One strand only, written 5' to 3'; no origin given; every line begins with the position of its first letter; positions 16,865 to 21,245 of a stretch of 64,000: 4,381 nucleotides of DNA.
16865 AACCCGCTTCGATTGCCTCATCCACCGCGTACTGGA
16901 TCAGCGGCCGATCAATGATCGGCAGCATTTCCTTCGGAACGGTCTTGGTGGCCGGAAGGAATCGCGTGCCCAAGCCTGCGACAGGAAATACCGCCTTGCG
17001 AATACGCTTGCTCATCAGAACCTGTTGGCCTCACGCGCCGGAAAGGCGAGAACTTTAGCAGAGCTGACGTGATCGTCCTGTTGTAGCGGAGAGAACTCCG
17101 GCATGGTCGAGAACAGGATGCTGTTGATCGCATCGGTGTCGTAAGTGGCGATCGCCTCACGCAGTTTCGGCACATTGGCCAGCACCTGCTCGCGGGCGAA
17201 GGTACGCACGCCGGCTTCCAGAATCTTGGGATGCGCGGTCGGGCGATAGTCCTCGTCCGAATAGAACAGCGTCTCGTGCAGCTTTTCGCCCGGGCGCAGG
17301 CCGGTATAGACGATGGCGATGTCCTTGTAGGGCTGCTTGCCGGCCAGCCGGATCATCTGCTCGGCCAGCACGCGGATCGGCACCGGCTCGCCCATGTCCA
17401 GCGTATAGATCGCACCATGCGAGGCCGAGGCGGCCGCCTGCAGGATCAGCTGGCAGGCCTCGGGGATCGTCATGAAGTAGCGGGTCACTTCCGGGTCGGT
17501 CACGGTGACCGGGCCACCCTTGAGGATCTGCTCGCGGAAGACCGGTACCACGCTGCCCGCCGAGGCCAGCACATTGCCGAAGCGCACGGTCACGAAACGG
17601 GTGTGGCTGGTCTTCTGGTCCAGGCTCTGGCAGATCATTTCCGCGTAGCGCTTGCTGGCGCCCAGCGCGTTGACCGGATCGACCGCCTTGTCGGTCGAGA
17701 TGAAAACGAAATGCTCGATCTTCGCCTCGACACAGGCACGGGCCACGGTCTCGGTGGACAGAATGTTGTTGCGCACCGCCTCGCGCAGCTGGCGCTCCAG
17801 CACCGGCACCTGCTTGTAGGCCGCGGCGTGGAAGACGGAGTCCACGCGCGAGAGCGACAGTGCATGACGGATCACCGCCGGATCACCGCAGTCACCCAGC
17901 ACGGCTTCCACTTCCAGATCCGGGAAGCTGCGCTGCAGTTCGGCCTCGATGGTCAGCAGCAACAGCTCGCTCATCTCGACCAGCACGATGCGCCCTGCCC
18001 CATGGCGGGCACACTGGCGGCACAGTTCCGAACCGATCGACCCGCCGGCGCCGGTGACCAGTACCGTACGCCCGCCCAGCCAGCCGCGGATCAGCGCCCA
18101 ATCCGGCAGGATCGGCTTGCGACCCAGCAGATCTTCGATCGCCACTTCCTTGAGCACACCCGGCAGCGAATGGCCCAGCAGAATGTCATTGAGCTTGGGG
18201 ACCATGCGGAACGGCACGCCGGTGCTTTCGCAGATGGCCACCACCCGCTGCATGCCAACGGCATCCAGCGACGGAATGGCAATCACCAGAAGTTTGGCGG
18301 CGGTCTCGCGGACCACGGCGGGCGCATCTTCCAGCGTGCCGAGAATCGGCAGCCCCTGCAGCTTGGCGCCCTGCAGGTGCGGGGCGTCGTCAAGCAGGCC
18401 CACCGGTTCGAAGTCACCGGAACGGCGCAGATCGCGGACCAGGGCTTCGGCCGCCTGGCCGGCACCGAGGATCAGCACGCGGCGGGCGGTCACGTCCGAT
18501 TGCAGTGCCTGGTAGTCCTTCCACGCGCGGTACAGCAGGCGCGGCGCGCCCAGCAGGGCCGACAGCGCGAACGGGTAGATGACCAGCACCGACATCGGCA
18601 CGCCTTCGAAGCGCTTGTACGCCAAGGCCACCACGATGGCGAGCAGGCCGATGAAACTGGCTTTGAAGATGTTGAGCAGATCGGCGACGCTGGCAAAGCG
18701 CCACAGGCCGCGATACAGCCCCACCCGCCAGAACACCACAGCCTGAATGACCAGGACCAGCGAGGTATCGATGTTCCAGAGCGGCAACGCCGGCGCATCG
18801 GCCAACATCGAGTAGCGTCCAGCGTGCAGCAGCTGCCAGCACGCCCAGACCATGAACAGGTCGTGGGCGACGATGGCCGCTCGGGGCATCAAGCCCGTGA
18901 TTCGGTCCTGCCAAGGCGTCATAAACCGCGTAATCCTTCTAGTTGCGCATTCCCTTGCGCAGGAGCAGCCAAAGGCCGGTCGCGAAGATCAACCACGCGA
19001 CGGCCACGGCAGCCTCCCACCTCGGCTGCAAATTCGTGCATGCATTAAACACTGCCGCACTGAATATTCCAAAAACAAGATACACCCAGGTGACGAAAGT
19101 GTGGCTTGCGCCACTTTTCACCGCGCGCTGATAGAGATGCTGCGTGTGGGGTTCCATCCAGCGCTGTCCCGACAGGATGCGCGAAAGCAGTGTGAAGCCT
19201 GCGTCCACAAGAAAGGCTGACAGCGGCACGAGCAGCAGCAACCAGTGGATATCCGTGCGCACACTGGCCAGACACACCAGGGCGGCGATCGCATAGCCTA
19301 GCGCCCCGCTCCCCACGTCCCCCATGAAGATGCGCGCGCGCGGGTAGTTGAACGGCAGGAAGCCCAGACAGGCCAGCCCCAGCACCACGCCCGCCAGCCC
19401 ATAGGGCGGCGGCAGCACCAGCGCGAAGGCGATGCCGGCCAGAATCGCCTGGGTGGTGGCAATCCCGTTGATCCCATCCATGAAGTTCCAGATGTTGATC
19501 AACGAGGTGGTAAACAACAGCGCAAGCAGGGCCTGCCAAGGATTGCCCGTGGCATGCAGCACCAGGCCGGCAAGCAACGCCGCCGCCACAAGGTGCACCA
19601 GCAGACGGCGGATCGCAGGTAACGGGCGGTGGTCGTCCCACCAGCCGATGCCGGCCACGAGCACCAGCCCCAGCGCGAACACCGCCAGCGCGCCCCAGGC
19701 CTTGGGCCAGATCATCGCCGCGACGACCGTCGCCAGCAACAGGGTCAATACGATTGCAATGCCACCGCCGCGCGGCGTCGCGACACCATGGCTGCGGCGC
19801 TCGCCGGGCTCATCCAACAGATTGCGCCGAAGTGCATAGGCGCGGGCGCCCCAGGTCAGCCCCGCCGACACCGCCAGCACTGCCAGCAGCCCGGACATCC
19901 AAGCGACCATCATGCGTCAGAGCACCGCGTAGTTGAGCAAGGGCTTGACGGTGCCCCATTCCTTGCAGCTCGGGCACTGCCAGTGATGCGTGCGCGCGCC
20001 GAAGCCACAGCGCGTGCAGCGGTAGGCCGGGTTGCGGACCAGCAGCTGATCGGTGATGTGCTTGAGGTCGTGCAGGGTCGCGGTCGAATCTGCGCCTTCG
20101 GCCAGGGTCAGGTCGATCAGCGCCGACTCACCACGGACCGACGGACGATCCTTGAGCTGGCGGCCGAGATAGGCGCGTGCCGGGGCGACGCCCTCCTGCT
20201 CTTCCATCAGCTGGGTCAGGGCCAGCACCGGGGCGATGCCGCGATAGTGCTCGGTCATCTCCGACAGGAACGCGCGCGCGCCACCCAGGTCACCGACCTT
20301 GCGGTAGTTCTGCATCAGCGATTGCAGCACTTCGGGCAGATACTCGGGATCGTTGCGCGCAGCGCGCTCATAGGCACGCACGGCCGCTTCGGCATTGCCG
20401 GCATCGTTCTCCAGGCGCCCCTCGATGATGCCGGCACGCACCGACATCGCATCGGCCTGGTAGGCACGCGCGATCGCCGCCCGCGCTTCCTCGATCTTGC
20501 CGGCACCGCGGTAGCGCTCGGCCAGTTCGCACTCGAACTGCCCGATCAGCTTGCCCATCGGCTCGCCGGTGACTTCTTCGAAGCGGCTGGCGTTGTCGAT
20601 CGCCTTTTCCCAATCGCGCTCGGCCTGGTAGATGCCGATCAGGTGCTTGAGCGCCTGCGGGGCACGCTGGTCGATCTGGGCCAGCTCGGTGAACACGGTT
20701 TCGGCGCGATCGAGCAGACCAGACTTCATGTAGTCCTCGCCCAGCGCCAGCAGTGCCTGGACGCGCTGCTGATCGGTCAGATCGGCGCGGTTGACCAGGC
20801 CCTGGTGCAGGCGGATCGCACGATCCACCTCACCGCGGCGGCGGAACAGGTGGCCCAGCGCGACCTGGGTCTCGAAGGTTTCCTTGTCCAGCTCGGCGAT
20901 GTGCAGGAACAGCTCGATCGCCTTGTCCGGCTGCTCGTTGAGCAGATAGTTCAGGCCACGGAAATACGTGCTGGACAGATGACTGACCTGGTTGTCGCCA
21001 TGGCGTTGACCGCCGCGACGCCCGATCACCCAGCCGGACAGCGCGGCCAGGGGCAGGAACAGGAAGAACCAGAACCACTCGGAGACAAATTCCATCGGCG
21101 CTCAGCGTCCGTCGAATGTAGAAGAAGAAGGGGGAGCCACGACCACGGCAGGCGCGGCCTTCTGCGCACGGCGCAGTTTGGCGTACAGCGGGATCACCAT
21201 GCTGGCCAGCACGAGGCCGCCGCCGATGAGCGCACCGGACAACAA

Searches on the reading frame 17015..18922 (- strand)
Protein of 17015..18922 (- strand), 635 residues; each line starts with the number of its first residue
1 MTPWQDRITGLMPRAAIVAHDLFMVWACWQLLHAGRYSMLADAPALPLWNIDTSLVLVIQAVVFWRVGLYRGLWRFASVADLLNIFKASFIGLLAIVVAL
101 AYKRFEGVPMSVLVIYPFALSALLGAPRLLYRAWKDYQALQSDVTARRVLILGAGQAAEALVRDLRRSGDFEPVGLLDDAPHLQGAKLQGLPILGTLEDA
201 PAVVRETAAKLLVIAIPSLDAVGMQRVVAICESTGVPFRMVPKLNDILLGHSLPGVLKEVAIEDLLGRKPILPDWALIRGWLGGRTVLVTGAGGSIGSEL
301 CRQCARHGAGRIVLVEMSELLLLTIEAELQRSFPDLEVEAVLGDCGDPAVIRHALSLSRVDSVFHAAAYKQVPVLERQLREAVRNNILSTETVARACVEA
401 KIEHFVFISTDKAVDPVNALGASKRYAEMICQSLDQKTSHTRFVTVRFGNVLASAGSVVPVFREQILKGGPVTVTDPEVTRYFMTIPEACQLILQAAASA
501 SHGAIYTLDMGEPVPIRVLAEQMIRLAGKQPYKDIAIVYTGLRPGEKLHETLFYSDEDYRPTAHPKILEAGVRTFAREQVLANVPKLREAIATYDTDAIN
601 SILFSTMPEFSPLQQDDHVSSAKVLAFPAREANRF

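Call 43: search_protein_families(library=pfam, proteins=[window:17015-18922:-], max_evalue=0.00001)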
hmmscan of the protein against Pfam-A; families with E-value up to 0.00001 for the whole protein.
window:17015-18922:- (635 aa): 11 families
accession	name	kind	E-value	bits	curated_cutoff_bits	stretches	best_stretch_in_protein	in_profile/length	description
PF02719.21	Polysacc_synt_2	-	2e-107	359.2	20.2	1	287-569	1-290/293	Polysaccharide biosynthesis protein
PF01370.27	Epimerase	-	1.4e-21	77.4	20.9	1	287-505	1-236/240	NAD dependent epimerase/dehydratase family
PF04321.23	RmlD_sub_bind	-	6.2e-14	52.2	27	1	286-453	2-153/287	RmlD substrate binding domain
PF13727.12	CoA_binding_3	-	2.8e-13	50.7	25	1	69-242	5-175/175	CoA-binding domain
PF16363.11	GDP_Man_Dehyd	-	4.3e-09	36.7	27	1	288-412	1-131/332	GDP-mannose 4,6 dehydratase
PF01073.25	3Beta_HSD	-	5.4e-09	35.9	22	1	288-416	1-122/280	3-beta hydroxysteroid dehydrogenase/isomerase family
PF05368.20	NmrA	-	2.4e-08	34.4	27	1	286-419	4-116/298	NmrA-like family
PF13460.12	NAD_binding_10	-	1.8e-07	31.7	27.2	0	291-438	1-125/184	NAD(P)H-binding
PF08659.16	KR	-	1.2e-06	29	22.6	1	286-409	2-135/180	KR domain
PF00106.31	adh_short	-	4.5e-06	26.7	26.6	1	286-446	2-174/195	short chain dehydrogenase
PF07993.18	NAD_binding_4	-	7.1e-06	25.8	20.1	0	339-426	64-152/258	Male sterility protein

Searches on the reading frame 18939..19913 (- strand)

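Call 44: search_protein_families(library=pfam, proteins=[window:18939-19913:-], max_evalue=0.00001)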
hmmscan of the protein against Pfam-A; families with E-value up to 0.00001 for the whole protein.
window:18939-19913:- (324 aa): 1 family
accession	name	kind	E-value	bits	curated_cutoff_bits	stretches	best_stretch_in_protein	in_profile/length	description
PF00953.26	Glycos_transf_4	-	1.3e-28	100.5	27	1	77-214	2-157/160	Glycosyl transferase family 4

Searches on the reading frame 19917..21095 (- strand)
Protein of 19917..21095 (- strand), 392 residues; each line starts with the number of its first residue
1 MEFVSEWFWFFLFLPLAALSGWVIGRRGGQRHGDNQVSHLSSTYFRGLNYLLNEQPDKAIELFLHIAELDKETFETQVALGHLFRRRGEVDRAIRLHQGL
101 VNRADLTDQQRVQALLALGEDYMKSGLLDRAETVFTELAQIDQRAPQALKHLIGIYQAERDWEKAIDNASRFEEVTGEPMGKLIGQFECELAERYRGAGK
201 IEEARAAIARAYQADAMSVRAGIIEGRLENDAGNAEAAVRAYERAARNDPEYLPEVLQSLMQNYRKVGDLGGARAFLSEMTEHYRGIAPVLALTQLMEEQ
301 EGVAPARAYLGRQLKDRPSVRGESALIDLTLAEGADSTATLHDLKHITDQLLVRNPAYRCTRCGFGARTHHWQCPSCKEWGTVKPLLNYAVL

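Call 44: search_protein_families(library=pfam, proteins=[window:19917-21095:-], max_evalue=0.00001)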
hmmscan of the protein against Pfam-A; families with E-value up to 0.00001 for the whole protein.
window:19917-21095:- (392 aa): 7 families
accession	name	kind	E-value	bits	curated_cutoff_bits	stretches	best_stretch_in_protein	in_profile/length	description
PF18073.7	Zn_ribbon_LapB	-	7.3e-11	42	25.7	1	358-385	1-28/28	Rubredoxin metal binding domain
PF13428.12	TPR_14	-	3.1e-10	40.1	23.5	0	113-152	2-41/44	Tetratricopeptide repeat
PF07719.23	TPR_2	-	1.2e-09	38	27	0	113-143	2-32/34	Tetratricopeptide repeat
PF13176.12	TPR_7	-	1.4e-08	34.6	27.9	0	79-107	4-31/36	Tetratricopeptide repeat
PF13432.12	TPR_16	-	1.5e-08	35.4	32.7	0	190-251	2-63/65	Tetratricopeptide repeat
PF14559.12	TPR_19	-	3.8e-08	34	25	0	231-286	3-57/68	Tetratricopeptide repeat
PF13424.12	TPR_12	-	5.9e-06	26.8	30.1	0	73-142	2-75/77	Tetratricopeptide repeat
